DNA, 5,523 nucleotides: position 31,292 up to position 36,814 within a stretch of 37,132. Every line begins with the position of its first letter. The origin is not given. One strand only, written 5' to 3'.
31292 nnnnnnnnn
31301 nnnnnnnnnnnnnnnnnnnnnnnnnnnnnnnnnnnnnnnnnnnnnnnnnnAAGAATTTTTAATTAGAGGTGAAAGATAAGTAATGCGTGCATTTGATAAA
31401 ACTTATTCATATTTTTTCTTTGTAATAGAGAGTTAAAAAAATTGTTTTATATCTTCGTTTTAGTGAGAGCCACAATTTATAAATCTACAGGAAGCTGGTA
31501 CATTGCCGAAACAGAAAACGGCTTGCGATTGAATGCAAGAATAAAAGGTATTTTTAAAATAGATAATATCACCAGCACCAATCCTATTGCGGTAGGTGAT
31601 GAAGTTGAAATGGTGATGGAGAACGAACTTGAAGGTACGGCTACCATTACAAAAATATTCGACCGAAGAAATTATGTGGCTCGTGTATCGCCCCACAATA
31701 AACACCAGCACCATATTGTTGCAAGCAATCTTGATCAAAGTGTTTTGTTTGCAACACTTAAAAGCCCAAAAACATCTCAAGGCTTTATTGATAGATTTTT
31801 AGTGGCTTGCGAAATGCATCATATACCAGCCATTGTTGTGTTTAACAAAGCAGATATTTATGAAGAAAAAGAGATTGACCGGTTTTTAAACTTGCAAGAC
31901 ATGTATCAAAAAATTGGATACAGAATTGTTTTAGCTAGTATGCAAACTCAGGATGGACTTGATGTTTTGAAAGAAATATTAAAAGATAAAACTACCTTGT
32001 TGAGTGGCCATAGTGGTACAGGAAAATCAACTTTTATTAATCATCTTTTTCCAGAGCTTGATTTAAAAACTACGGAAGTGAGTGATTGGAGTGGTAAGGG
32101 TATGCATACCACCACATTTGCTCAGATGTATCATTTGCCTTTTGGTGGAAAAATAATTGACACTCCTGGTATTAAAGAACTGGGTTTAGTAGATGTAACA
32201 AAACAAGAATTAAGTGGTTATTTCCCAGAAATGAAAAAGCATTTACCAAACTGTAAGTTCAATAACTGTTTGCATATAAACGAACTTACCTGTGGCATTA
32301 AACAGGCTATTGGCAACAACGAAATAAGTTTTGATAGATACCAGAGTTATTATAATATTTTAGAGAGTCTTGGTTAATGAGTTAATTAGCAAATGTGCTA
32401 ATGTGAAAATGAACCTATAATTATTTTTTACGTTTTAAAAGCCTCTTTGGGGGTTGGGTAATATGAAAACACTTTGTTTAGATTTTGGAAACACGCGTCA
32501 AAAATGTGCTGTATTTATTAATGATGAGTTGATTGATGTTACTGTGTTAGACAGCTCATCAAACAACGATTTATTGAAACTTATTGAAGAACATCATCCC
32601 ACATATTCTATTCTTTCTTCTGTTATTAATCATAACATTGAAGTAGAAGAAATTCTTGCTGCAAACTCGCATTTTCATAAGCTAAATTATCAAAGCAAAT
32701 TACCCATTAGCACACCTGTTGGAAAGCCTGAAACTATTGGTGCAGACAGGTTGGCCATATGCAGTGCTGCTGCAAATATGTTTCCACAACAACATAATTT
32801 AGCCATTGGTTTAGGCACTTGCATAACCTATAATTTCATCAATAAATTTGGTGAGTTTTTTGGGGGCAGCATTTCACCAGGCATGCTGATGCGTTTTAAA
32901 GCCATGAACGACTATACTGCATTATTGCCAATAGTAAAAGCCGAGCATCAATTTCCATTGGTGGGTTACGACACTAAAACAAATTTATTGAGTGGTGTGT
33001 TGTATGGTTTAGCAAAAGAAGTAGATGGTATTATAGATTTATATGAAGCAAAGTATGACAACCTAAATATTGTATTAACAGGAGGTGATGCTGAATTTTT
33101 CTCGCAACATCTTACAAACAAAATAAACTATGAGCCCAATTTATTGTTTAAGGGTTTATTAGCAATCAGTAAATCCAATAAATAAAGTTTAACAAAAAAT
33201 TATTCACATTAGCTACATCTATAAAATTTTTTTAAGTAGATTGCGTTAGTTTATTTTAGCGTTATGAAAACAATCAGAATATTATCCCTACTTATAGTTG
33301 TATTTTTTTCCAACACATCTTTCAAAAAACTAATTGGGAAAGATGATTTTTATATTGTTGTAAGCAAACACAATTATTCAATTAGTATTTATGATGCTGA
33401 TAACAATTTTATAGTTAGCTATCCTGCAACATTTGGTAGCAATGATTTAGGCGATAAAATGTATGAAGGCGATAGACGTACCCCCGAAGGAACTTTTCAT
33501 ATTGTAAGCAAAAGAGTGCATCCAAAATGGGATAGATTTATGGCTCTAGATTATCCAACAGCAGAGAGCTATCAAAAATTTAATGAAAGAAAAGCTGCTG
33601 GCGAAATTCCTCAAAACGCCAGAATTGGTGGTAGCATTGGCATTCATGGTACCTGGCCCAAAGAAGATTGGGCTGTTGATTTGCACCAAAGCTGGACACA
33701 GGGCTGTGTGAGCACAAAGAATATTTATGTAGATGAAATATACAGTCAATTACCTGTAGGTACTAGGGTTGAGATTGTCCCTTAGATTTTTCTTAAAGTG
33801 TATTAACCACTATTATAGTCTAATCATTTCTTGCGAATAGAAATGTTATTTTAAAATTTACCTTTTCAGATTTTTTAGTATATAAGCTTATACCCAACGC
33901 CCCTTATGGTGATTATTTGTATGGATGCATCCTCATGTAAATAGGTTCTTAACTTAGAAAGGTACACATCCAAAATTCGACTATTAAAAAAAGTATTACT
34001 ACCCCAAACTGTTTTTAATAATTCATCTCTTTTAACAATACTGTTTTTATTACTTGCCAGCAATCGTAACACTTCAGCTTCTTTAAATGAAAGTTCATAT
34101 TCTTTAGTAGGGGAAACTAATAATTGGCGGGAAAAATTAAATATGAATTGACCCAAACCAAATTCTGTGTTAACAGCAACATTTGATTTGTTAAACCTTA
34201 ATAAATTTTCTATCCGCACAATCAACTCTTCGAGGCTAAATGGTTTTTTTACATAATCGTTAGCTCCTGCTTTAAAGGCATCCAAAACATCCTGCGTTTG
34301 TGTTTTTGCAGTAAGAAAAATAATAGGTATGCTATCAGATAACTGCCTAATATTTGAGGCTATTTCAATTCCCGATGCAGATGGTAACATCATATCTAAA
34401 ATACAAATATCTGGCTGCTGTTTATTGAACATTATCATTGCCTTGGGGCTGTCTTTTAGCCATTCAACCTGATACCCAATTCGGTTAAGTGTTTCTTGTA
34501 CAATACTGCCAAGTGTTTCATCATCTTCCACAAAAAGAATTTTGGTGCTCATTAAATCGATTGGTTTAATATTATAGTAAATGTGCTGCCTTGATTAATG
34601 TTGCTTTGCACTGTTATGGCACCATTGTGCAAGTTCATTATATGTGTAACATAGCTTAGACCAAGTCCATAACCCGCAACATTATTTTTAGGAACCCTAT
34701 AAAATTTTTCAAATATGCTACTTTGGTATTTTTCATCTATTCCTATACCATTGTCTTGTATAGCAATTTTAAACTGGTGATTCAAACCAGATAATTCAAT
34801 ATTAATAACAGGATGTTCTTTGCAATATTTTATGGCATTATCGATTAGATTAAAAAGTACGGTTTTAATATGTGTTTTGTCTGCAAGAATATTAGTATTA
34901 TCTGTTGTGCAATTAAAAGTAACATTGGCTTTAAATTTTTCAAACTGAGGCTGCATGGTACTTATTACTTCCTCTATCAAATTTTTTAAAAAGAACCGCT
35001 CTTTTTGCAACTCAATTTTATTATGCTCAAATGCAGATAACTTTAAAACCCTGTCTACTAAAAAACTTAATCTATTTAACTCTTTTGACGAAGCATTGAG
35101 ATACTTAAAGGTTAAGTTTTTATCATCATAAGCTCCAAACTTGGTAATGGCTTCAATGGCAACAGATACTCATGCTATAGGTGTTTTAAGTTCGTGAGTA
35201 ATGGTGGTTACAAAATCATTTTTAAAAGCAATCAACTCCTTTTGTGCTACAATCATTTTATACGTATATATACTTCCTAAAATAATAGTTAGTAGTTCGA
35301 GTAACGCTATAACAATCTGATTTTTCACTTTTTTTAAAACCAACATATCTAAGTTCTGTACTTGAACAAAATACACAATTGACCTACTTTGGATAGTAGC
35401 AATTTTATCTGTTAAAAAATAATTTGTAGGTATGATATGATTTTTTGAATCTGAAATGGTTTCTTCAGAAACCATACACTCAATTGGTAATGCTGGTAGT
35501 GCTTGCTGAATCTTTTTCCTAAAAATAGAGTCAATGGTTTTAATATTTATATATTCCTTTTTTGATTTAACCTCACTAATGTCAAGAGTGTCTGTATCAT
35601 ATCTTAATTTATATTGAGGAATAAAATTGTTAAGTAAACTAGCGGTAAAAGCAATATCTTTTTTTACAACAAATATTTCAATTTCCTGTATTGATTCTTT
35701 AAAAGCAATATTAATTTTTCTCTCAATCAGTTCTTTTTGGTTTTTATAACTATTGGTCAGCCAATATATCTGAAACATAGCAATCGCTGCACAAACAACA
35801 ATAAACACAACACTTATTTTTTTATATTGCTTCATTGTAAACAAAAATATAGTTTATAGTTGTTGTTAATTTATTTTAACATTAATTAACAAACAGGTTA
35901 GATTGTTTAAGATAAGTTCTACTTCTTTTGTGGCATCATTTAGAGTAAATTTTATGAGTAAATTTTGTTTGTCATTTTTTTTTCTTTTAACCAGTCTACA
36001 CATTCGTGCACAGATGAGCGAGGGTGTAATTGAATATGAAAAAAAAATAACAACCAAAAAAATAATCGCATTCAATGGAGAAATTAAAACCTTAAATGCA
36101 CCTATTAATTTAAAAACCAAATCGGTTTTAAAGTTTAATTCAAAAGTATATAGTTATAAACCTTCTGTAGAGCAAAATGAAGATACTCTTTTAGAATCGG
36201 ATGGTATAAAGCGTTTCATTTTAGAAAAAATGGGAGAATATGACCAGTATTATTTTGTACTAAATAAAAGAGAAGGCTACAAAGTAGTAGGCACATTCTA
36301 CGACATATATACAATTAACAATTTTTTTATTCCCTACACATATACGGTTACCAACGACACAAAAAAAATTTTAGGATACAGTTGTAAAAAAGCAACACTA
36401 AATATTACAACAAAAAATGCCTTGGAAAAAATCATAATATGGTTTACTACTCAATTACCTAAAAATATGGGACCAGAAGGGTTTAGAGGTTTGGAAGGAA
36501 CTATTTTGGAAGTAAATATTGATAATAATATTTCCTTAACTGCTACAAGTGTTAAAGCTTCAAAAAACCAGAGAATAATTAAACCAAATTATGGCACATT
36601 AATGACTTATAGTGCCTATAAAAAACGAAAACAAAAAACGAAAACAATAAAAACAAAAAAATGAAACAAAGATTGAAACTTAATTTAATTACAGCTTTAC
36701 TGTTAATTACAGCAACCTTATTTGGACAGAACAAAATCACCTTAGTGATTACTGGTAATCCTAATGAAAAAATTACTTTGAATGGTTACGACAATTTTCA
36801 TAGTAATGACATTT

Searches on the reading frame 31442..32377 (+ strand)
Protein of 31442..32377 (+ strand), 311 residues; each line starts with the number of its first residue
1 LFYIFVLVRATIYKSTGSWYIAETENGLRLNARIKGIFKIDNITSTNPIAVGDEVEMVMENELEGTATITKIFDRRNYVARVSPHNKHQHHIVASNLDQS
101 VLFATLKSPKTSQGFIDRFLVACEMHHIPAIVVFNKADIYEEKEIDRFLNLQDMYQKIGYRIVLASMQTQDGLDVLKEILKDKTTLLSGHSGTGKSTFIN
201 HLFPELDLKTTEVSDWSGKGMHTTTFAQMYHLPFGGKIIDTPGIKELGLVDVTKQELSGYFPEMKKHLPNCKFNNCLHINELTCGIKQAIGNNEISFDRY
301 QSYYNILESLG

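Call 54: search_protein_families(library=pfam, proteins=[window:31442-32377:+], max_evalue=0.1)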
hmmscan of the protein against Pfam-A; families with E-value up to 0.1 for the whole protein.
window:31442-32377:+ (311 aa): 24 families
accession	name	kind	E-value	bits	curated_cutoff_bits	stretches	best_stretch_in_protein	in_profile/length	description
PF03193.22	RsgA_GTPase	-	6.4e-53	179.6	30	1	72-249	1-173/174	RsgA GTPase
PF16745.11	RsgA_N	-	1.1e-08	35.1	27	1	11-66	3-53/54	RsgA N-terminal domain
PF02421.24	FeoB_N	-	2.1e-07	31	27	2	185-247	3-60/156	Ferrous iron transport protein B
PF01926.29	MMR_HSR1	-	6e-06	26.8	21.9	1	186-246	3-63/113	50S ribosome-binding GTPase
PF03029.23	ATP_bind_1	-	1.7e-05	25.2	27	1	110-159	136-190/240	Conserved hypothetical ATP binding protein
PF16897.10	MMR_HSR1_Xtn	-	0.00034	21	35.2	1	111-180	41-100/106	C-terminal region of MMR_HSR1 domain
PF13555.12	AAA_29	-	0.0012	18.9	27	1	181-199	22-39/61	P-loop containing region of AAA domain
PF00735.24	Septin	-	0.0014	18.4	26.2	1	184-228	6-50/280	Septin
PF16325.11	Peptidase_U32_C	-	0.0047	17.5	28.2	1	43-92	21-70/83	Peptidase family U32 C-terminal domain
PF13191.12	AAA_16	-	0.0052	17.7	32.6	1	185-209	27-51/167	AAA ATPase domain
PF13401.12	AAA_22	-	0.0066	17.2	27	0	184-208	7-31/130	AAA domain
PF00005.33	ABC_tran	-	0.008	17.2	25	1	180-209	9-38/137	ABC transporter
PF04548.22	AIG1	-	0.0098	15.7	27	0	184-248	2-63/212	AIG1 family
PF12775.13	AAA_7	-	0.011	15.8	25.8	1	180-211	31-62/181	P-loop containing dynein motor region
PF20720.3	nSTAND3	-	0.013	15.6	27.2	1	175-203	10-38/155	Novel STAND NTPase 3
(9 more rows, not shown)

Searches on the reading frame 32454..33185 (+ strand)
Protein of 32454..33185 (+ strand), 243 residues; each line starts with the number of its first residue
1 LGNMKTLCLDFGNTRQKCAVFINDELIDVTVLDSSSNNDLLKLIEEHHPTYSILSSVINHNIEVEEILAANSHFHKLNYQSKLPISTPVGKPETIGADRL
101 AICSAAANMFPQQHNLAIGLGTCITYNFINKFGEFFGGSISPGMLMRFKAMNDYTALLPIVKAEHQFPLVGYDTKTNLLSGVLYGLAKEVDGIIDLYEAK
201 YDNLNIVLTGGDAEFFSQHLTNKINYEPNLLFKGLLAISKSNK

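Call 54: search_protein_families(library=pfam, proteins=[window:32454-33185:+], max_evalue=0.1)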
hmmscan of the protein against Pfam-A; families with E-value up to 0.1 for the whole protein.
window:32454-33185:+ (243 aa): 1 family
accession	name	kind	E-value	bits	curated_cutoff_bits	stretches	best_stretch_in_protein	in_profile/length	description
PF03309.20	Pan_kinase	-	3e-31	109.3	24.7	1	7-195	2-204/205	Type III pantothenate kinase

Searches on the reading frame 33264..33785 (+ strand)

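Call 54: search_protein_families(library=pfam, proteins=[window:33264-33785:+], max_evalue=0.1)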
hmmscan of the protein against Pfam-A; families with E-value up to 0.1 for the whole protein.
window:33264-33785:+ (173 aa): 1 family
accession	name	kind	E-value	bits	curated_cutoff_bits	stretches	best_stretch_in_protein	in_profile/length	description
PF03734.19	YkuD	-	1e-20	75.2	23.4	1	29-171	2-146/146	L,D-transpeptidase catalytic domain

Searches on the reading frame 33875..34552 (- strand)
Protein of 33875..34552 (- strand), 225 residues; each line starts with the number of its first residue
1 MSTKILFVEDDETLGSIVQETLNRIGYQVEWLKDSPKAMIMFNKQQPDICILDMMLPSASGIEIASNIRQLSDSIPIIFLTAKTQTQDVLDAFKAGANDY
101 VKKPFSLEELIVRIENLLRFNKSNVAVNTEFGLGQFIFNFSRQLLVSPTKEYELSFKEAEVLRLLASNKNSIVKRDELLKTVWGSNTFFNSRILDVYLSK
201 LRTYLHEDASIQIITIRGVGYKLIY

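Call 54: search_protein_families(library=pfam, proteins=[window:33875-34552:-], max_evalue=0.1)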
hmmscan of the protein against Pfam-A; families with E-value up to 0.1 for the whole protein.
window:33875-34552:- (225 aa): 4 families
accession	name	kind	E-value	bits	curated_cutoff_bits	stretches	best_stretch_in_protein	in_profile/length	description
PF00072.30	Response_reg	-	8e-29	100.5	30.2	1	5-114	1-110/111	Response regulator receiver domain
PF00486.34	Trans_reg_C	-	2.7e-19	69.4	26.2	1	150-223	2-77/77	Transcriptional regulatory protein, C terminal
PF20161.5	VpsR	-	0.0033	17.6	23.7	1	20-113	25-119/121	VpsR domain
PF23198.2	PDE8A_N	-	0.019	15.3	29.6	1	6-84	15-95/147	PDE8A-like, N-terminal domain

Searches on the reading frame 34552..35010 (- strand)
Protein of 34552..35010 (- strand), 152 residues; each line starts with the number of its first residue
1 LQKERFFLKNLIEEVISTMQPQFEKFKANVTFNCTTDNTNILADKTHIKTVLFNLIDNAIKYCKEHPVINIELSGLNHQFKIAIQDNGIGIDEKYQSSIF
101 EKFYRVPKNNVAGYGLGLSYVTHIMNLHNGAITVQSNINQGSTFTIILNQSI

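Call 54: search_protein_families(library=pfam, proteins=[window:34552-35010:-], max_evalue=0.1)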
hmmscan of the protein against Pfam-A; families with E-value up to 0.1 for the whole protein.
window:34552-35010:- (152 aa): 3 families
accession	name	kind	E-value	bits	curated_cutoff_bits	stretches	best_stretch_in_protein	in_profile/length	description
PF02518.31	HATPase_c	-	3.6e-24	85.8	26.4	1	44-149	2-108/111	Histidine kinase-, DNA gyrase B-, and HSP90-like ATPase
PF14501.12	HATPase_c_5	-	2.3e-05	24.7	22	1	47-137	5-91/102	GHKL domain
PF13589.12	HATPase_c_3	-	0.0041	17.6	25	1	49-95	4-49/137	Histidine kinase-, DNA gyrase B-, and HSP90-like ATPase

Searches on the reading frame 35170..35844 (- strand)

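Call 54: search_protein_families(library=pfam, proteins=[window:35170-35844:-], max_evalue=0.1)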
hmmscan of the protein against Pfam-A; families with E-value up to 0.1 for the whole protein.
window:35170-35844:- (224 aa): 1 family
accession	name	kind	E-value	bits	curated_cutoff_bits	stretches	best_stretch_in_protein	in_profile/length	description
PF00512.31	HisKA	-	0.02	15.4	26.9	1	208-224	2-18/66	His Kinase A (phospho-acceptor) domain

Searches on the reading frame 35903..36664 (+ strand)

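Call 54: search_protein_families(library=pfam, proteins=[window:35903-36664:+], max_evalue=0.1)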
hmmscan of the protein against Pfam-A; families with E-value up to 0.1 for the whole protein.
window:35903-36664:+ (253 aa): 2 families
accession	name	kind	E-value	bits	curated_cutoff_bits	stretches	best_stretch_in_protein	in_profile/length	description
PF22252.2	PNGase_F-II_N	-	6.5e-13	49.1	27.6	1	146-225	79-154/173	N-glycanase peptide, N-terminal domain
PF09697.16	Porph_ging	-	2.6e-08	34.8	25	1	174-203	52-81/81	Protein of unknown function (Porph_ging)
